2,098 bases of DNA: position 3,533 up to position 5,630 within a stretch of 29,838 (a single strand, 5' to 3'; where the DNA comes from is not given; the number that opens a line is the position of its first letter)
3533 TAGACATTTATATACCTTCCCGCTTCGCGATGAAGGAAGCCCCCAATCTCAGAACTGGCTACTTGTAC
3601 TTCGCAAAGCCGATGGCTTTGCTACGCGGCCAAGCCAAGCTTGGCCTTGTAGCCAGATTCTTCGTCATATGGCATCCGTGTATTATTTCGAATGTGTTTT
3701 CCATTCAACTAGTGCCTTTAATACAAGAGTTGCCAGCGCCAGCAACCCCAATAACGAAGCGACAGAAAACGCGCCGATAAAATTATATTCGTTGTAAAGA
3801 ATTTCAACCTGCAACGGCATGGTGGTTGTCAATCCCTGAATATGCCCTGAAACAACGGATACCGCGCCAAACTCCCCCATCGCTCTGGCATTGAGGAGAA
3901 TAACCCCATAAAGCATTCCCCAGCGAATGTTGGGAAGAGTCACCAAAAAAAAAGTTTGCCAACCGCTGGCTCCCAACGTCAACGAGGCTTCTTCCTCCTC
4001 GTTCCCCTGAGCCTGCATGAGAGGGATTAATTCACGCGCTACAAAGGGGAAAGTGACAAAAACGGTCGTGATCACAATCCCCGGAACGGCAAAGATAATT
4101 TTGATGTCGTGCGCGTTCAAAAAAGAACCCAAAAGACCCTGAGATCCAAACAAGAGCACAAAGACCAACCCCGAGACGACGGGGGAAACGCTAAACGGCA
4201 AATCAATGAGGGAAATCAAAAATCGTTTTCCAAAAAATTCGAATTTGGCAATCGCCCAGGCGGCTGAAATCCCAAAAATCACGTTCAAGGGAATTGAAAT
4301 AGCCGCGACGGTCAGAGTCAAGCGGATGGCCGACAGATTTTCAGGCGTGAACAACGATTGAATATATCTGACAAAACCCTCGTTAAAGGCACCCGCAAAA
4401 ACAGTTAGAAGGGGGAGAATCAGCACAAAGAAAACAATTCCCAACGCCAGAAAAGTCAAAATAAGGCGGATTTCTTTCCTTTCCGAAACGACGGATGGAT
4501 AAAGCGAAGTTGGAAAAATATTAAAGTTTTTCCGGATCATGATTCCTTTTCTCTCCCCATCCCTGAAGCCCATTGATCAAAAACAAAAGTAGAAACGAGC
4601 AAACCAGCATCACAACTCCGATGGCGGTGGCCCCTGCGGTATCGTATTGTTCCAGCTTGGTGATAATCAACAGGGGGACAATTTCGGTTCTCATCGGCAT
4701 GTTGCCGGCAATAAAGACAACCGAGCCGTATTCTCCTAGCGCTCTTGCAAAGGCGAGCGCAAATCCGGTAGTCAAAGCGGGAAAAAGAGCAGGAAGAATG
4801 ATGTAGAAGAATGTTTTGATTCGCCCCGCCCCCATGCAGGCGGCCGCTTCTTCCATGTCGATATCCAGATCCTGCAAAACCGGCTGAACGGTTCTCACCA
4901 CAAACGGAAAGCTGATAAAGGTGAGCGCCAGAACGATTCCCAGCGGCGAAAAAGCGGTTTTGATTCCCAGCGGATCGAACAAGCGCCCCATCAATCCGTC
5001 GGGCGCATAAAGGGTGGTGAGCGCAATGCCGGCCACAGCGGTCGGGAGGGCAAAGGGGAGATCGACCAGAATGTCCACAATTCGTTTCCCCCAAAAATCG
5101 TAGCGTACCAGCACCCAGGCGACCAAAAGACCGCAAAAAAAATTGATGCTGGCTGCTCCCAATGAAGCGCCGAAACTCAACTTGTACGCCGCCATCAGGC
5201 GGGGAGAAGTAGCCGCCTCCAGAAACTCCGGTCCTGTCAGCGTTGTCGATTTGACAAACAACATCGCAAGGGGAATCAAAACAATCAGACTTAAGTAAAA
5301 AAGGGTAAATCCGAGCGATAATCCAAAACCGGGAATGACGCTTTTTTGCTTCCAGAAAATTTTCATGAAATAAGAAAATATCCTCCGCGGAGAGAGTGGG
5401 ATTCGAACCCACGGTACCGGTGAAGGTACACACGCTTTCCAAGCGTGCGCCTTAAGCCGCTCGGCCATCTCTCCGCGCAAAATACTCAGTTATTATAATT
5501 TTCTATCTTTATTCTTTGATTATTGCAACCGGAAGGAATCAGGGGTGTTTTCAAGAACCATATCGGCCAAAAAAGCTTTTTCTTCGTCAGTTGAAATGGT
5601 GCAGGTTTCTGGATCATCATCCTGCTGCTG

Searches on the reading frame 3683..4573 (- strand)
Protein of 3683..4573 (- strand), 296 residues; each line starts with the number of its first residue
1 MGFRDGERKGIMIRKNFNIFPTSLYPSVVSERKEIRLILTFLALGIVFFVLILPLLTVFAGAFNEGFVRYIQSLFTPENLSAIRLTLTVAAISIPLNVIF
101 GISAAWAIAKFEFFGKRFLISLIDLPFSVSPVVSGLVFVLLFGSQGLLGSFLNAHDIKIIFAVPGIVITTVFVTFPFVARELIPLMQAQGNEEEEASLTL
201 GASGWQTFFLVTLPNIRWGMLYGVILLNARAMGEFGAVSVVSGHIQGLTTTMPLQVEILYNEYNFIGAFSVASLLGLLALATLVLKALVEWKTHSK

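Call 7: search_protein_families(library=pfam, proteins=[window:3683-4573:-])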
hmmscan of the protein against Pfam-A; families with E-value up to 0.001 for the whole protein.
window:3683-4573:- (296 aa): 1 family
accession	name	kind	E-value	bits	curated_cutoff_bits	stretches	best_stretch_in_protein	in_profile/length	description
PF00528.27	BPD_transp_1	-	1.6e-10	41.5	26.4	1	98-288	2-174/184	Binding-protein-dependent transport system inner membrane component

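Call 68: search_protein_families(library=ncbifam, proteins=[window:3683-4573:-], max_evalue=0.00001)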
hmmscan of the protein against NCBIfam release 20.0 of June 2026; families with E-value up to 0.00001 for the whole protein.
window:3683-4573:- (296 aa): 28 families (the best 25 are shown)
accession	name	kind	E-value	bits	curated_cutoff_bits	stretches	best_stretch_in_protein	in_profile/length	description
TIGR02140.1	permease_CysW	equivalog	1.4e-116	388.5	329.1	1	36-294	2-260/261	sulfate ABC transporter permease subunit CysW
NF008620.0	PRK11602.1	equivalog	1.4e-97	326.4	442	1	38-294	21-277/291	sulfate/thiosulfate ABC transporter permease CysW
TIGR00969.1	3a0106s02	subfamily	7.8e-91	304.3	240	1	34-291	15-271/272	sulfate ABC transporter permease subunit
TIGR02139.1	permease_CysT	equivalog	3.8e-52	177.5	246.1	1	42-292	11-261/265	sulfate ABC transporter permease subunit CysT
TIGR01581.1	Mo_ABC_porter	hypoth_equivalog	9.1e-44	149.6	210.3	1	66-278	6-218/225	ABC transporter permease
TIGR02141.1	modB_ABC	equivalog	6.8e-43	146.7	182.6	1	85-287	2-201/208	molybdate ABC transporter permease subunit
NF008208.0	PRK10971.1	equivalog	1.5e-42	146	415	1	46-284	23-261/277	sulfate/thiosulfate ABC transporter permease CysT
NF006939.0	PRK09421.1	equivalog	3.9e-36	124.6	262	1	74-286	3-217/230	molybdate ABC transporter permease subunit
NF040839.1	tungstate_WtpB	equivalog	9.4e-31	107.3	340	1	39-285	6-243/251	tungstate ABC transporter permease WtpB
TIGR03262.1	PhnU2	equivalog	1.9e-24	86.2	593.25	1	40-291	7-258/546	putative 2-aminoethylphosphonate ABC transporter permease subunit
NF038017.1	ABC_perm1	subfamily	1e-18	68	100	1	86-262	1-170/184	ABC transporter permease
NF006955.0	PRK09433.2-3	equivalog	1.5e-14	53.5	801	2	35-180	9-155/543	thiamine/thiamine pyrophosphate ABC transporter permease ThiP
NF006954.0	PRK09433.1-5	equivalog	7.1e-14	51.4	821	1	84-254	49-222/530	thiamine/thiamine pyrophosphate ABC transporter permease ThiP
NF011624.0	PRK15050.1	equivalog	2.1e-12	46.8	247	1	35-257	23-252/297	2-aminoethylphosphonate ABC transporter permease subunit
NF007044.0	PRK09497.1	equivalog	2.2e-12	47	348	1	65-280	41-266/285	spermidine/putrescine ABC transporter permease PotB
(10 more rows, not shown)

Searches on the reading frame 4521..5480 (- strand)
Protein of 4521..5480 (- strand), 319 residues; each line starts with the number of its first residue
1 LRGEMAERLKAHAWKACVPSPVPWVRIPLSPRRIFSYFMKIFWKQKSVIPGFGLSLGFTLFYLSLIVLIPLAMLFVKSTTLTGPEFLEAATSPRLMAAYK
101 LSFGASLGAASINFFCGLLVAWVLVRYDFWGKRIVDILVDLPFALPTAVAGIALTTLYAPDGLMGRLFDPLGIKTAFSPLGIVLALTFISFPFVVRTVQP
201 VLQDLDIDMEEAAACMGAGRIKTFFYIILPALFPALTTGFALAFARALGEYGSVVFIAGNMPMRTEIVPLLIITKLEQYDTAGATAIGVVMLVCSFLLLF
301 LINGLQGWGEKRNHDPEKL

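Call 7: search_protein_families(library=pfam, proteins=[window:4537-5442:-])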
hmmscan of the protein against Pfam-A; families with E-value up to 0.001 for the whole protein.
window:4537-5442:- (301 aa): 0 families

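Call 68: search_protein_families(library=ncbifam, proteins=[window:4521-5480:-], max_evalue=0.00001)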
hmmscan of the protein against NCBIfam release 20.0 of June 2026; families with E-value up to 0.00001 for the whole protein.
window:4521-5480:- (319 aa): 33 families (the best 25 are shown)
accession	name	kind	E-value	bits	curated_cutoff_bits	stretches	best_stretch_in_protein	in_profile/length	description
TIGR02139.1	permease_CysT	equivalog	1.7e-115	385.1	246.1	1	48-311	1-264/265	sulfate ABC transporter permease subunit CysT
TIGR00969.1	3a0106s02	subfamily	1e-88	297.4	240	1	45-306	9-270/272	sulfate ABC transporter permease subunit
NF008208.0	PRK10971.1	equivalog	7.2e-83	278.3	415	1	44-311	5-272/277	sulfate/thiosulfate ABC transporter permease CysT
TIGR01581.1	Mo_ABC_porter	hypoth_equivalog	8.3e-53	179.2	210.3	1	81-300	5-224/225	ABC transporter permease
TIGR02140.1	permease_CysW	equivalog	9.4e-49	166.2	329.1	1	58-301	8-251/261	sulfate ABC transporter permease subunit CysW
TIGR02141.1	modB_ABC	equivalog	1.4e-47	162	182.6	1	101-304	2-204/208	molybdate ABC transporter permease subunit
NF006939.0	PRK09421.1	equivalog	6.7e-42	143.4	262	1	93-311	6-226/230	molybdate ABC transporter permease subunit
NF040839.1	tungstate_WtpB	equivalog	2.5e-39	135.4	340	1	62-302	12-244/251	tungstate ABC transporter permease WtpB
NF008620.0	PRK11602.1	equivalog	1e-36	126.6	442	1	63-309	30-276/291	sulfate/thiosulfate ABC transporter permease CysW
TIGR03262.1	PhnU2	equivalog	6e-22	78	593.25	1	59-302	10-252/546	putative 2-aminoethylphosphonate ABC transporter permease subunit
NF011624.0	PRK15050.1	equivalog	2.6e-21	76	247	1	60-299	32-279/297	2-aminoethylphosphonate ABC transporter permease subunit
NF038017.1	ABC_perm1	subfamily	4.1e-18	66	100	1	106-292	5-184/184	ABC transporter permease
NF007047.0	PRK09500.1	equivalog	1.2e-17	64.4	326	1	58-301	15-247/257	spermidine/putrescine ABC transporter permease PotC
TIGR03226.1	PhnU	equivalog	9.7e-16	58.1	283.45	1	61-299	51-297/311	2-aminoethylphosphonate ABC transporter permease subunit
TIGR03255.1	PhnV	equivalog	4.3e-15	56.1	358.7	1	98-302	67-261/270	2-aminoethylphosphonate ABC transport system, membrane component PhnV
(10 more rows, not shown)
